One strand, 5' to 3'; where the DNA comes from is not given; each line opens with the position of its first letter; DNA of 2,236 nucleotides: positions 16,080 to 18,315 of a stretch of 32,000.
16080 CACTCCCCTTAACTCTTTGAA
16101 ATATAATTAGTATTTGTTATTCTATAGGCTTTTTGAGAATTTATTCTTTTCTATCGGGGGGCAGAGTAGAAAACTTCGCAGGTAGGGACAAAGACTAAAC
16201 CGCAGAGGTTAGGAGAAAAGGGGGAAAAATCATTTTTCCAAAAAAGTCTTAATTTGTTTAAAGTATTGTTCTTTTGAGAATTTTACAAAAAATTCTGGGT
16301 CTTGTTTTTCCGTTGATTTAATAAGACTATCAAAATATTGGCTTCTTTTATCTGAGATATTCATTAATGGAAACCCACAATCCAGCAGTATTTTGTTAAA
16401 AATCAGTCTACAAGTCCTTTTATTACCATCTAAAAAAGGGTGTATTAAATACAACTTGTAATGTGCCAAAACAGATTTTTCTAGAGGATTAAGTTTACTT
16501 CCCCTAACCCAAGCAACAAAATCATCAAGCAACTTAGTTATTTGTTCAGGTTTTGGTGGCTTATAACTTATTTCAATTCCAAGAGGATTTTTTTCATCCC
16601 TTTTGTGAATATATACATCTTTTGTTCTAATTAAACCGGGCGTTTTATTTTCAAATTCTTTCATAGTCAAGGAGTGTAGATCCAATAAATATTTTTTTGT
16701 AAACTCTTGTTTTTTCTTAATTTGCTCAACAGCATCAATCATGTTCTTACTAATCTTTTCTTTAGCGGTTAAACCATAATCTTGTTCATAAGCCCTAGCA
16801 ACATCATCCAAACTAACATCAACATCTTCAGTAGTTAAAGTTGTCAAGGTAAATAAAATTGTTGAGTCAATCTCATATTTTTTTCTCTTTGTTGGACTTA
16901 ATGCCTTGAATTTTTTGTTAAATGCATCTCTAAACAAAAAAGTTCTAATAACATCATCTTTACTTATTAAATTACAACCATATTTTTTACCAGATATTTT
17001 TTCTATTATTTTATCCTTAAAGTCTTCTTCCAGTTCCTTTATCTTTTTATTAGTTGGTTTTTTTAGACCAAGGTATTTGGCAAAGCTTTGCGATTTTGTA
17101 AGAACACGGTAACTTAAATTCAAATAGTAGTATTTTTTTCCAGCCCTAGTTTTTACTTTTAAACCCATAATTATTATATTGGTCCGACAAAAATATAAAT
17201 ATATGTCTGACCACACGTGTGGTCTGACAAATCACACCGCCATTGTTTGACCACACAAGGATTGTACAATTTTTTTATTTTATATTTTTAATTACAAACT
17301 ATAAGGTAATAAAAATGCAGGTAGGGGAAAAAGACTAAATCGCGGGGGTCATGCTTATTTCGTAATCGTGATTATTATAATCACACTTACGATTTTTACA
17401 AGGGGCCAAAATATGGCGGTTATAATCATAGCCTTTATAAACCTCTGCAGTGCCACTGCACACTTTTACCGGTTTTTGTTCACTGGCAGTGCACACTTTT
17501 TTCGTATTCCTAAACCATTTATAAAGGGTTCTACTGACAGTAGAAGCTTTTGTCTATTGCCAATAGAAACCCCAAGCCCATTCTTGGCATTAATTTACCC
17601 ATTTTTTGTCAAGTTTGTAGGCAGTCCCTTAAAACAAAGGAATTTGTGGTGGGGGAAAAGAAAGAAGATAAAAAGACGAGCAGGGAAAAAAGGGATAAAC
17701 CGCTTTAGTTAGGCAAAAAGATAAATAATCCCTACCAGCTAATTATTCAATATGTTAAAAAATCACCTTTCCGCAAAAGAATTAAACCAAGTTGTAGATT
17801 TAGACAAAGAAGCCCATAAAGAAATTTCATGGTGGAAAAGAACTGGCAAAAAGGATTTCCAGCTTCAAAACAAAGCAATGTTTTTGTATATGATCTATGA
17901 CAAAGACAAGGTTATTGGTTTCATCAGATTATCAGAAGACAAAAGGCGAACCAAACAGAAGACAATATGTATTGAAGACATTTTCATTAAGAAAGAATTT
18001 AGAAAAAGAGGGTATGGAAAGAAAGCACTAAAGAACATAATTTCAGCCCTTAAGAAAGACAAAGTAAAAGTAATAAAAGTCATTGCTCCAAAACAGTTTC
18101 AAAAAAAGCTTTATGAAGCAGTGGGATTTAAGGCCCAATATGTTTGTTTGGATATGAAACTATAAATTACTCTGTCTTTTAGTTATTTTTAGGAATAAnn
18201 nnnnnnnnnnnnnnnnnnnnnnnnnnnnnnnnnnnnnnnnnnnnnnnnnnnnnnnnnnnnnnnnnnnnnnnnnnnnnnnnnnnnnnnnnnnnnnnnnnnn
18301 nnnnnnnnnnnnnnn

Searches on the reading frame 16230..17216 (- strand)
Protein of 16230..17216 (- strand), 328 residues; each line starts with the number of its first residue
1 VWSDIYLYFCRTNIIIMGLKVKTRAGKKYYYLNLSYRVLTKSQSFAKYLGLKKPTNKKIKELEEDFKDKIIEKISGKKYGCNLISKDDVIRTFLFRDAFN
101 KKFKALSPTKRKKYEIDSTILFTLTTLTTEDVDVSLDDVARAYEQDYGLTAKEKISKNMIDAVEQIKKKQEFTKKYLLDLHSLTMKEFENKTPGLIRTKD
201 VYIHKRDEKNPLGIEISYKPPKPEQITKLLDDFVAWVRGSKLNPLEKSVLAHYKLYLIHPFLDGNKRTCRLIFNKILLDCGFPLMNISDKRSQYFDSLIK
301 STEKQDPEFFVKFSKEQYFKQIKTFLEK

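Call 32: search_protein_families(library=pfam, proteins=[window:16230-17216:-], max_evalue=0.001)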
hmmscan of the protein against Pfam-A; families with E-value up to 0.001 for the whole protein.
window:16230-17216:- (328 aa): 1 family
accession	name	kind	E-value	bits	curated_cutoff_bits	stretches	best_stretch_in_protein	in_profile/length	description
PF02661.23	Fic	-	9.8e-19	68.4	24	1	172-277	2-93/93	Fic/DOC family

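Call 80: search_protein_families(library=padloc, proteins=[window:16230-17216:-], max_evalue=0.01)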
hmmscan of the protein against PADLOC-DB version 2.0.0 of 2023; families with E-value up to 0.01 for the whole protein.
window:16230-17216:- (328 aa): 9 families
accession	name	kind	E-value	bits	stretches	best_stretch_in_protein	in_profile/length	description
PDLC03963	SoFic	-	1.6e-28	98.2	1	130-323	68-265/361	-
PDLC04966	PDC-S24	-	1.3e-14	51.9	1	157-282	217-341/497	-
PDLC04836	PDC-S04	-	6e-12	43.3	1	158-321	80-233/244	-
PDLC04837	PDC-S04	-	3.4e-11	40.9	1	168-321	81-228/234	-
PDLC04840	PDC-S04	-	1.7e-09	35.8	1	158-315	59-209/227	-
PDLC04839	PDC-S04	-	4.8e-09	34.2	1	163-302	50-187/205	-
PDLC04838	PDC-S04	-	6.3e-07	27.4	1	252-304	137-189/209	-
PDLC05078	PDC-S72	-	0.0017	15.5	0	254-295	182-224/377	-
PDLC04848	PDC-S05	-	0.003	15.2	1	227-277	191-242/291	-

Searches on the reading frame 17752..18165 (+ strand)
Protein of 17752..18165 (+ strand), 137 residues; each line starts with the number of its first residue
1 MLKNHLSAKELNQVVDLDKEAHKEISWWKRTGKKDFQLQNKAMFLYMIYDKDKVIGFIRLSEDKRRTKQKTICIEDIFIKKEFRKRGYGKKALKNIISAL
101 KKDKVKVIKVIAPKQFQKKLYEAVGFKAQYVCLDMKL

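Call 32: search_protein_families(library=pfam, proteins=[window:17752-18165:+], max_evalue=0.001)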
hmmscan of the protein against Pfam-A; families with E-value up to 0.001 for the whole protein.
window:17752-18165:+ (137 aa): 7 families
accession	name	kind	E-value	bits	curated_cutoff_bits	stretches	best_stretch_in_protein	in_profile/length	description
PF00583.31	Acetyltransf_1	-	1e-13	52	20.7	1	27-126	15-116/116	Acetyltransferase (GNAT) family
PF13673.13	Acetyltransf_10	-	2.9e-12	47.1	23.6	1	37-128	25-109/128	Acetyltransferase (GNAT) domain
PF13508.13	Acetyltransf_7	-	1.8e-11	44.7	27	1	45-127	5-83/84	Acetyltransferase (GNAT) domain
PF13420.13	Acetyltransf_4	-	1.5e-05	25.5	24.3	1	18-128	27-136/155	Acetyltransferase (GNAT) domain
PF17013.11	Acetyltransf_15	-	4e-05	23.5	35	1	9-103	4-104/210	Putative acetyl-transferase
PF13302.13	Acetyltransf_3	-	9.2e-05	23.6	25.4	1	26-111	39-121/138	Acetyltransferase (GNAT) domain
PF08445.16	FR47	-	0.00079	19.8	22.1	0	74-129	24-80/86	FR47-like protein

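Call 80: search_protein_families(library=padloc, proteins=[window:17752-18165:+], max_evalue=0.01)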
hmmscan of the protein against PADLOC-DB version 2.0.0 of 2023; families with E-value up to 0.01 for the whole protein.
window:17752-18165:+ (137 aa): 1 family
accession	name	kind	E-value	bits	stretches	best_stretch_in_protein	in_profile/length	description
PDLC04338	PDC-M03A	-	0.0027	14.7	1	78-134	76-130/428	-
